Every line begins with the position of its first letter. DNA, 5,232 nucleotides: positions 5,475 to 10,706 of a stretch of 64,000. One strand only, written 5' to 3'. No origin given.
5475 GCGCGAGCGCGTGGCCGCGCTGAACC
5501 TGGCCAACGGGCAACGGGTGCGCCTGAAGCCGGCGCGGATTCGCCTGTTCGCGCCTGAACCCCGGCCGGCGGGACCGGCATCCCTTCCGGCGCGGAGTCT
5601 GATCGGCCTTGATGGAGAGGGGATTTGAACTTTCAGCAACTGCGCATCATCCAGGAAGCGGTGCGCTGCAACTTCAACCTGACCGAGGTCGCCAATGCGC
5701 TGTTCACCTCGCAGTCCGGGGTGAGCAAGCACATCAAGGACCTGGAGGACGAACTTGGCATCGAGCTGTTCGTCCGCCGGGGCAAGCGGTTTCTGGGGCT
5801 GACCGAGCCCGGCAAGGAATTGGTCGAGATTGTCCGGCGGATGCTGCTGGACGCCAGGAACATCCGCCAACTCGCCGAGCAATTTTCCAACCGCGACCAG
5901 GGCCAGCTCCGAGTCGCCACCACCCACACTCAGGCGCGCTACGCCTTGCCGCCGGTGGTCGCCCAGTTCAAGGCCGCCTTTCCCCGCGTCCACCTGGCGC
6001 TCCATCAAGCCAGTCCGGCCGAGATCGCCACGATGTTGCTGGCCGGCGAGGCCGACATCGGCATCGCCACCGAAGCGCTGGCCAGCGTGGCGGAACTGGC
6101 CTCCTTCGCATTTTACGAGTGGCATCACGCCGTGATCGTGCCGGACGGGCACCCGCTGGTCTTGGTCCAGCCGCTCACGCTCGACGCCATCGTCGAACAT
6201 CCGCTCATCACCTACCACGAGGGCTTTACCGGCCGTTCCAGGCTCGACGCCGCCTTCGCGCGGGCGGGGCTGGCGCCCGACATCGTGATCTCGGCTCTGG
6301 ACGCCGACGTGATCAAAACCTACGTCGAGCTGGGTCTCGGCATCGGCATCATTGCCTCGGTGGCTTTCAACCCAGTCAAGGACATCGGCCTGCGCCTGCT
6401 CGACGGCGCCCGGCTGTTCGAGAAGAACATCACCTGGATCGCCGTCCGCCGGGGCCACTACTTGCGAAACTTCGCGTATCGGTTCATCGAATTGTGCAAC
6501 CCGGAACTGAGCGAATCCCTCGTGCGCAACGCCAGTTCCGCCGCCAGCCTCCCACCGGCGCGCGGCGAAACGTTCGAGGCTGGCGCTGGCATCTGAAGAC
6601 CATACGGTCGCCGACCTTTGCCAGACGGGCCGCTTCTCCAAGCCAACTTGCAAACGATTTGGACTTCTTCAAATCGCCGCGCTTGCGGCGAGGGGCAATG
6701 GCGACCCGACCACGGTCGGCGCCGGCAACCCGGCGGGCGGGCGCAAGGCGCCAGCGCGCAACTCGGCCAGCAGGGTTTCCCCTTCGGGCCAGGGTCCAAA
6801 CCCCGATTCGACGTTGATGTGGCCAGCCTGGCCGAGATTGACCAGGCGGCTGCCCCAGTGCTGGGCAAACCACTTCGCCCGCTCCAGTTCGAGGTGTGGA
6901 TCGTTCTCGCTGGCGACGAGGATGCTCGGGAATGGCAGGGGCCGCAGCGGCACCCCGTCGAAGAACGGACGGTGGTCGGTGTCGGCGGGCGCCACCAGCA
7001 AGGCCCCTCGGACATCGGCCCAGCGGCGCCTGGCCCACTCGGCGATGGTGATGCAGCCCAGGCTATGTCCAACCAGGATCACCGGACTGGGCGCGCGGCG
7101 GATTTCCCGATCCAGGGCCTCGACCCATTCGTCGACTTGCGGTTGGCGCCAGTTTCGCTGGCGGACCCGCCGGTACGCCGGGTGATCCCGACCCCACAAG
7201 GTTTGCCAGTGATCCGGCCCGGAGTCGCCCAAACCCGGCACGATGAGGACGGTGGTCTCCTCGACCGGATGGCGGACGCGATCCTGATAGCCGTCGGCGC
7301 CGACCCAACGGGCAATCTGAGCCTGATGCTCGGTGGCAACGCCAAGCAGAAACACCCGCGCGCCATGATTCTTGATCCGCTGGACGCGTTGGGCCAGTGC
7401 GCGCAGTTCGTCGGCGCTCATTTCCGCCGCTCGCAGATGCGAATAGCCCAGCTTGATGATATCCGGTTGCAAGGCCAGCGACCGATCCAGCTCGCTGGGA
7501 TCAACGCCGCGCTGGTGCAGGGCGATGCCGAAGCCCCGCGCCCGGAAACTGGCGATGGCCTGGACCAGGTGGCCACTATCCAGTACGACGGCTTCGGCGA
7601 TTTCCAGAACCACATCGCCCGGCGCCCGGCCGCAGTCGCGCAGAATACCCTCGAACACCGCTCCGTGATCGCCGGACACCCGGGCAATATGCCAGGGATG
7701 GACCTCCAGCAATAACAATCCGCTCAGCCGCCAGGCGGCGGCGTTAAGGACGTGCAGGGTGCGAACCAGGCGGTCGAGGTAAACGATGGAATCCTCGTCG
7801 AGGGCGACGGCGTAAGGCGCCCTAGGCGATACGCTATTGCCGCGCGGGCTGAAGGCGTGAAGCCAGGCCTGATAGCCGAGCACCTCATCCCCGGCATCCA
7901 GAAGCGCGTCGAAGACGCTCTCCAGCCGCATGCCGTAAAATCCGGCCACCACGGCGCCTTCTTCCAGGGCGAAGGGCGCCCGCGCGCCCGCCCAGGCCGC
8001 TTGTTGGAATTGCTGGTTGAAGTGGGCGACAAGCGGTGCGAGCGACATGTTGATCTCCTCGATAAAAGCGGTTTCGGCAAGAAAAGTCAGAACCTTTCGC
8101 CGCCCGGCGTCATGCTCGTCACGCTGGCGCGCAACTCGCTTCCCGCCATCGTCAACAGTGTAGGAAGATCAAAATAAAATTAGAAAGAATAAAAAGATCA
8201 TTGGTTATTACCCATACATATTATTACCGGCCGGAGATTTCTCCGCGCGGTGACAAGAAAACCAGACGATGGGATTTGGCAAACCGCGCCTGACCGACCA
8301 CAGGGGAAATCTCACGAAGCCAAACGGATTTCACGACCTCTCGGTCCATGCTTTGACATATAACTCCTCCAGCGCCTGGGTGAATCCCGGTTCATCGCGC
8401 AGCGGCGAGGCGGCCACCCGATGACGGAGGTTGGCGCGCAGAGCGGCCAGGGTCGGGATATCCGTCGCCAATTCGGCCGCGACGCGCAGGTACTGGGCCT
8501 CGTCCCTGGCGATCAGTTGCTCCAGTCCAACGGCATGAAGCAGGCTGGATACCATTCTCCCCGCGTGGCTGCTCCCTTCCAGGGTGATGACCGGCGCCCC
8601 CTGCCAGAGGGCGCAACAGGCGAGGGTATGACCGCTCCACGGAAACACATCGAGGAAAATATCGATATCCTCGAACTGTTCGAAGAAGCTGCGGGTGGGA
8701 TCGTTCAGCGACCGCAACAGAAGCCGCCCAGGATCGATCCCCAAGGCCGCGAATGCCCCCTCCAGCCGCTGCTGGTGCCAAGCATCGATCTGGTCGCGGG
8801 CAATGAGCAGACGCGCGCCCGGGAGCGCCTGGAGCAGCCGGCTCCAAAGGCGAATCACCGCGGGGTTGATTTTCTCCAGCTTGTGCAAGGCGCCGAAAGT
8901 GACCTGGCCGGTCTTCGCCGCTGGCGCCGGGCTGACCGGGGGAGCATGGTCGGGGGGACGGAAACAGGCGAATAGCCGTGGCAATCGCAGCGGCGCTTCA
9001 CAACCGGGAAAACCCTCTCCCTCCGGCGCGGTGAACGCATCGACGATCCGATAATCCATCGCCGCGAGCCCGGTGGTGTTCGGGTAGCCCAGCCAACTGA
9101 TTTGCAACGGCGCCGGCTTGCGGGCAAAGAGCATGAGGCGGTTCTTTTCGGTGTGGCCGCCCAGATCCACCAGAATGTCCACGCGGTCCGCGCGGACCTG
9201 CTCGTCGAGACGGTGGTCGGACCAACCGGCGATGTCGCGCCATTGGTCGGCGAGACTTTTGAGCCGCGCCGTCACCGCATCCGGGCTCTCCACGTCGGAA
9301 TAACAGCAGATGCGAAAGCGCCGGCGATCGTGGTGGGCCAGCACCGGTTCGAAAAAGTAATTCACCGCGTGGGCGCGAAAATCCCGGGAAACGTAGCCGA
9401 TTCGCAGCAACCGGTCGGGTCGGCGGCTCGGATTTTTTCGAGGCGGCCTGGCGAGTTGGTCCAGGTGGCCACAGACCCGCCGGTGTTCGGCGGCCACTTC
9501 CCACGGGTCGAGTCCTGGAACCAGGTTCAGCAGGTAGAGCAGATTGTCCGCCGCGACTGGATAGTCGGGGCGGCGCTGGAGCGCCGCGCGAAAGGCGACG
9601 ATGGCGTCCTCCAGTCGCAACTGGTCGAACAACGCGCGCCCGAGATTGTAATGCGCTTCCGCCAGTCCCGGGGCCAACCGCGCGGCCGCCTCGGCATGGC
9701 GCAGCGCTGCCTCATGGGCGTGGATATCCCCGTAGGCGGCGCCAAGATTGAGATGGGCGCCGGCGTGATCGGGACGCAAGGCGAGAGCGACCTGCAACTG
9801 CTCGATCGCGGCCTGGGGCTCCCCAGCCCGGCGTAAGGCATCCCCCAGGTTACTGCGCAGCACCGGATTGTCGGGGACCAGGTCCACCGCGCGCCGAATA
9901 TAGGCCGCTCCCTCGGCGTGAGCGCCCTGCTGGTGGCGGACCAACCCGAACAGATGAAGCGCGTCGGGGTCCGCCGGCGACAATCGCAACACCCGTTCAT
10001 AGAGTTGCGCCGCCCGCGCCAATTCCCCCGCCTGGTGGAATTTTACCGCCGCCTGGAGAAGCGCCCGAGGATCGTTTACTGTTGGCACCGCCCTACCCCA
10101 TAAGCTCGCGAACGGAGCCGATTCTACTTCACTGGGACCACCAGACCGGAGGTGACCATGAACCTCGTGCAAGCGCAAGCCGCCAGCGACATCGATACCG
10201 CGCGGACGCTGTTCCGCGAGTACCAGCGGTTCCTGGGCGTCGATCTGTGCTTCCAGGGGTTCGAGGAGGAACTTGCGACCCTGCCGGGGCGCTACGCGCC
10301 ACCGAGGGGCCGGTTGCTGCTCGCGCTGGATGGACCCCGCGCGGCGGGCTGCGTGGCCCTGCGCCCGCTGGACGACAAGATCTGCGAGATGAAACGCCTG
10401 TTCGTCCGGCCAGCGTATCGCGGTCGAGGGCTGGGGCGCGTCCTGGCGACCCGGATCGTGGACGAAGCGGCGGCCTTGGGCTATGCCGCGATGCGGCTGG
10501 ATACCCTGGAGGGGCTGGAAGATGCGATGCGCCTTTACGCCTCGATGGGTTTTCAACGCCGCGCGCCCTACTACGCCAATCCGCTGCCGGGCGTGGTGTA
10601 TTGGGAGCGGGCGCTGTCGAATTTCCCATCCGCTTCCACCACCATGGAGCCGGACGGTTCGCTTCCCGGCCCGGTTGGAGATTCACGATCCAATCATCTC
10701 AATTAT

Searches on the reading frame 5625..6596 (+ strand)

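Call 77: search_protein_families(library=pfam, proteins=[window:5625-6596:+], max_evalue=0.00001)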
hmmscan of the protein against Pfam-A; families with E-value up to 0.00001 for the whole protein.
window:5625-6596:+ (323 aa): 2 families
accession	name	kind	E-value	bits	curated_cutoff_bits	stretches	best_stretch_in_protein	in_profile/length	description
PF03466.25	LysR_substrate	-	1.1e-41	143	28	1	89-292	2-205/209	LysR substrate binding domain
PF00126.33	HTH_1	-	5.4e-15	55.5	26.6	1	3-63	1-59/60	Bacterial regulatory helix-turn-helix protein, lysR family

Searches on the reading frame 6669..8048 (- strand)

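Call 77: search_protein_families(library=pfam, proteins=[window:6669-8048:-], max_evalue=0.00001)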
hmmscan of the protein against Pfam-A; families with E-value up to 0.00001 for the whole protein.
window:6669-8048:- (459 aa): 3 families
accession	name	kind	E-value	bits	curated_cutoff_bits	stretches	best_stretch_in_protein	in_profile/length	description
PF06821.19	Ser_hydrolase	-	2.1e-60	204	22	1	267-428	1-171/172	Serine hydrolase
PF00563.25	EAL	-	3.9e-17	62.8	31.3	1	52-255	24-229/236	EAL domain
PF12697.13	Abhydrolase_6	-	6.8e-07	30.6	26.3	1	267-425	1-149/217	Alpha/beta hydrolase family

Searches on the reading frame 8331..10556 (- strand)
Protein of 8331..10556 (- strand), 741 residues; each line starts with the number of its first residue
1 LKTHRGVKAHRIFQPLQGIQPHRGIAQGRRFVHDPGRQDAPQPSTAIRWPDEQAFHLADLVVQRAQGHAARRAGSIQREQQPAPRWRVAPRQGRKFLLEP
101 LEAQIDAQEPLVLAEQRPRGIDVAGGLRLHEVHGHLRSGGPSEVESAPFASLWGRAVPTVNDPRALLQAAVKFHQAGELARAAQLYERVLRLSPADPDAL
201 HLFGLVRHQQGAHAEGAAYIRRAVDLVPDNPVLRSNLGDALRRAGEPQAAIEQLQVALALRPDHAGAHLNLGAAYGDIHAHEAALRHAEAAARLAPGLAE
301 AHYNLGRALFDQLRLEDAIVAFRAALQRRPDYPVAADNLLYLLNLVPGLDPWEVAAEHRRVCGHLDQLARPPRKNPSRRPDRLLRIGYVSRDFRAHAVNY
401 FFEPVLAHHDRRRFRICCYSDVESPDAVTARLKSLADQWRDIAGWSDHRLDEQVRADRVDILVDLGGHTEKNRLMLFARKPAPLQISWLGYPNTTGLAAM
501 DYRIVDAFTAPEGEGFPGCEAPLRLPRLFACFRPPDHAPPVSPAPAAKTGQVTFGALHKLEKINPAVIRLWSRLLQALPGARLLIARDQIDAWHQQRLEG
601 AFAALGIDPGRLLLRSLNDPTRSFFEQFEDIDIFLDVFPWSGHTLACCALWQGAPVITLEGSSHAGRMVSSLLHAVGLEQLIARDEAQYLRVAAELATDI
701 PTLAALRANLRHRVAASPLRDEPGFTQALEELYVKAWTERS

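Call 77: search_protein_families(library=pfam, proteins=[window:8331-10556:-], max_evalue=0.00001)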
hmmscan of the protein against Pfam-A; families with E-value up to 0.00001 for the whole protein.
window:8331-10556:- (741 aa): 12 families
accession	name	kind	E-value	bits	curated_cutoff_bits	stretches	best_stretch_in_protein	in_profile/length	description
PF13844.12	Glyco_transf_41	-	1.4e-48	166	25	2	354-511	48-210/543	Glycosyl transferase family 41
PF13414.12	TPR_11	-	3.7e-22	78.2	26.8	2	238-276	1-39/42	TPR repeat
PF07719.23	TPR_2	-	3.8e-18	64.5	27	1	299-332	1-34/34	Tetratricopeptide repeat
PF00515.34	TPR_1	-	3e-17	62.1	27.8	1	299-332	1-34/34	Tetratricopeptide repeat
PF13432.12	TPR_16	-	9.5e-14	52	32.7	1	175-231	9-65/65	Tetratricopeptide repeat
PF13431.12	TPR_17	-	2e-12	46.8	24.4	0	221-252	3-34/34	Tetratricopeptide repeat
PF13181.12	TPR_8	-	9.5e-12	44.5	25.7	0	299-332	1-34/34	Tetratricopeptide repeat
PF13424.12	TPR_12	-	1.2e-10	41.8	30.1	0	199-262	5-76/77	Tetratricopeptide repeat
PF13428.12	TPR_14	-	1.2e-10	41.5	23.5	0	237-273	7-43/44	Tetratricopeptide repeat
PF14559.12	TPR_19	-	3.8e-09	37.2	25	0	209-265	3-59/68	Tetratricopeptide repeat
PF13371.12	TPR_9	-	5.3e-07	30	35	0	175-233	7-65/73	Tetratricopeptide repeat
PF12895.13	ANAPC3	-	2.9e-06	27.9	27.2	0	180-229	6-54/82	Anaphase-promoting complex, cyclosome, subunit 3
